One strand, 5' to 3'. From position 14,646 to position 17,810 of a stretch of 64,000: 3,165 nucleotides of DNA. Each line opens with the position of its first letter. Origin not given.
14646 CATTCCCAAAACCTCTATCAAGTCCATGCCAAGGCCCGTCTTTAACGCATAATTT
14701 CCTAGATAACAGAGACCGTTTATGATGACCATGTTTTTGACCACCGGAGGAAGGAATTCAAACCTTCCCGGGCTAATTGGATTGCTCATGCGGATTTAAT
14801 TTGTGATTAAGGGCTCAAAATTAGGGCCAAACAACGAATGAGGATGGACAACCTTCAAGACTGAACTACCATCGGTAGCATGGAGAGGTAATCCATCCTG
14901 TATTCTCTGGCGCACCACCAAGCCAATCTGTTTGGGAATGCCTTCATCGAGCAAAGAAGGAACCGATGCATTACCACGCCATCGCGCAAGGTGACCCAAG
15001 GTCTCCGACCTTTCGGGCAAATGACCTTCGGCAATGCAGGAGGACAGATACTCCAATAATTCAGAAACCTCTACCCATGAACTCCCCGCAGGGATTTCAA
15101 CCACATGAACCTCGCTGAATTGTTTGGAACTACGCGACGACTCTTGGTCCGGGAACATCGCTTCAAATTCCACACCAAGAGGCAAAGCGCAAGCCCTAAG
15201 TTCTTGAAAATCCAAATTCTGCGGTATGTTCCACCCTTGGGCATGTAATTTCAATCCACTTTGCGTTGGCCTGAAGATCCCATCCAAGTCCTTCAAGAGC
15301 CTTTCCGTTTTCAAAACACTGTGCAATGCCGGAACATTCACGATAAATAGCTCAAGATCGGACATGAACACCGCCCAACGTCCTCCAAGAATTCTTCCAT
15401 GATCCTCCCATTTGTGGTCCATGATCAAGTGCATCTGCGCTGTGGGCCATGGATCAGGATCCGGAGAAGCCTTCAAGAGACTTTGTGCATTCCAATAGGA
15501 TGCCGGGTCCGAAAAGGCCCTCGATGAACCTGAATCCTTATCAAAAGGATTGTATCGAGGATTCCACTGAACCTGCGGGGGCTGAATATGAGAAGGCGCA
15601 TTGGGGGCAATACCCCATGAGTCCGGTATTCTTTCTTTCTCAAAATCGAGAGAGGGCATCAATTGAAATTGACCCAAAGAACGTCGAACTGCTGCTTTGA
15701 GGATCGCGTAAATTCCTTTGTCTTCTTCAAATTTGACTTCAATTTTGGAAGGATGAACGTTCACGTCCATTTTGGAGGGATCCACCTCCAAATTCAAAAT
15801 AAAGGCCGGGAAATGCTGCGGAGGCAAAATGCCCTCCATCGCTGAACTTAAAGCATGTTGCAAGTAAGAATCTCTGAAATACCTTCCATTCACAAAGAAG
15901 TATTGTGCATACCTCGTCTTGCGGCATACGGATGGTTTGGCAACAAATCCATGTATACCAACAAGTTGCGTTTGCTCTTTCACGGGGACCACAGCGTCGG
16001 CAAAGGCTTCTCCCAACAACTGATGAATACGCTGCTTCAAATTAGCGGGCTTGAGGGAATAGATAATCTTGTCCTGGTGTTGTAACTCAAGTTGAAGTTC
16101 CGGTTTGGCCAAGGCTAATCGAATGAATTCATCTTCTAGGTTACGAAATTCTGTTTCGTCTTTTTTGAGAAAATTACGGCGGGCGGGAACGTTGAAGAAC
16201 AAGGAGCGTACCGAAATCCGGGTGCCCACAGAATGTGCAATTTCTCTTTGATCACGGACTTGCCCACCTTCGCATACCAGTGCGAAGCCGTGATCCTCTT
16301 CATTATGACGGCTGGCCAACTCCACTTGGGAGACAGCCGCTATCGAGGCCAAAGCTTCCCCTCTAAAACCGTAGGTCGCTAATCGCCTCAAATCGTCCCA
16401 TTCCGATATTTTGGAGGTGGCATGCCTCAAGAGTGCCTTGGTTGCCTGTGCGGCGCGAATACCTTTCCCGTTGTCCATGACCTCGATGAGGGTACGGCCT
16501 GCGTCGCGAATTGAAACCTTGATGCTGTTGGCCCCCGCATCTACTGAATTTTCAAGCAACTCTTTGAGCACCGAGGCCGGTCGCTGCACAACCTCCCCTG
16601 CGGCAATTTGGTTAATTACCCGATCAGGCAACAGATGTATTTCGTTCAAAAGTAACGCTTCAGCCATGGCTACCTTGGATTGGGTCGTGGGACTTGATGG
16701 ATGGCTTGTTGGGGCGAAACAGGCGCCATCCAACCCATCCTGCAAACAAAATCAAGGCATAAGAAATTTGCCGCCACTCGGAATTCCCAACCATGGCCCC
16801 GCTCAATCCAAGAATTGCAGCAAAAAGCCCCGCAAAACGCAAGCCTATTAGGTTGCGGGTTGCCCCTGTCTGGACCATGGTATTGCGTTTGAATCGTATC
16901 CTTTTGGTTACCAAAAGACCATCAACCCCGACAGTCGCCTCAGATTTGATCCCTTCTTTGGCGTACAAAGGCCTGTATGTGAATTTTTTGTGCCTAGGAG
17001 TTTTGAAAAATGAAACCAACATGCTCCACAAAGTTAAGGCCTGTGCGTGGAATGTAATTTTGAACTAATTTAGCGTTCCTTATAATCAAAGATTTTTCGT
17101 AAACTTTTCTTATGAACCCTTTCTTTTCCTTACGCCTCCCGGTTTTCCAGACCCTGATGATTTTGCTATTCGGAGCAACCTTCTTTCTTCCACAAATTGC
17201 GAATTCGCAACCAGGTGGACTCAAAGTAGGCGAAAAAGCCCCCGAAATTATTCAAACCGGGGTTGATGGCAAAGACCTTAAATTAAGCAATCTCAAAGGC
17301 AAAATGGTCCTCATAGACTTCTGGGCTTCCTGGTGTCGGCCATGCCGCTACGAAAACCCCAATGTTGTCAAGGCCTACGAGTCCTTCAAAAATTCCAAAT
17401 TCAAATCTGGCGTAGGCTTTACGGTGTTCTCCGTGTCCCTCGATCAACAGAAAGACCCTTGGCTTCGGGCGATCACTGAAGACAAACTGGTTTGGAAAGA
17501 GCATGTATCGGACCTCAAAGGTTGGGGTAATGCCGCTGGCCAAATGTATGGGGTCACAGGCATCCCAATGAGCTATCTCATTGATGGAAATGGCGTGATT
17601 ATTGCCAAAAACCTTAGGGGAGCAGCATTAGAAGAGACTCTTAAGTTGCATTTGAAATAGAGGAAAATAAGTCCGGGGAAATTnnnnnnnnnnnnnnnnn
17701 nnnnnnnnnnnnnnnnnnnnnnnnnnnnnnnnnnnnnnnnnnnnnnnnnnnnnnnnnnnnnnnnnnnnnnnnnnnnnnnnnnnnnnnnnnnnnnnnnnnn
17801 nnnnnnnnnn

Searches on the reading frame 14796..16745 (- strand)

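Call 24: search_protein_families(library=pfam, proteins=[window:14796-16745:-], max_evalue=0.001)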
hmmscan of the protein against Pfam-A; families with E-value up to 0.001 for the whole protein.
window:14796-16745:- (649 aa): 3 families
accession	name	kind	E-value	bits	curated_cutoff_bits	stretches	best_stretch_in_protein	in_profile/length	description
PF01119.25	DNA_mis_repair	-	6.3e-34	116.6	26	1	240-357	1-118/119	DNA mismatch repair protein, C-terminal domain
PF13589.12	HATPase_c_3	-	2.1e-12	47.7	25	1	57-150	4-97/137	Histidine kinase-, DNA gyrase B-, and HSP90-like ATPase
PF02518.31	HATPase_c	-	1.6e-06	29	26.4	1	55-103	5-56/111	Histidine kinase-, DNA gyrase B-, and HSP90-like ATPase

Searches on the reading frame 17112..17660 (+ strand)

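Call 56: search_protein_families(library=pfam, proteins=[window:17112-17660:+], max_evalue=0.001)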
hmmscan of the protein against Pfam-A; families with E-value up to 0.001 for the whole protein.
window:17112-17660:+ (182 aa): 5 families
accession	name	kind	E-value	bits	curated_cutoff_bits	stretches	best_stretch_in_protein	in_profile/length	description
PF00578.27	AhpC-TSA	-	1.8e-14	54.2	26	1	39-164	1-122/124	AhpC/TSA family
PF08534.16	Redoxin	-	1.4e-13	51.3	26.6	1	38-168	1-133/148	Redoxin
PF13905.12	Thioredoxin_8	-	5.1e-13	49.6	27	1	63-161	1-92/94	Thioredoxin-like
PF00085.26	Thioredoxin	-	4.6e-08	33.4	23.5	1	63-102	18-50/103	Thioredoxin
PF13098.12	Thioredoxin_2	-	1.8e-06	28.7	27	1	62-177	4-100/104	Thioredoxin-like domain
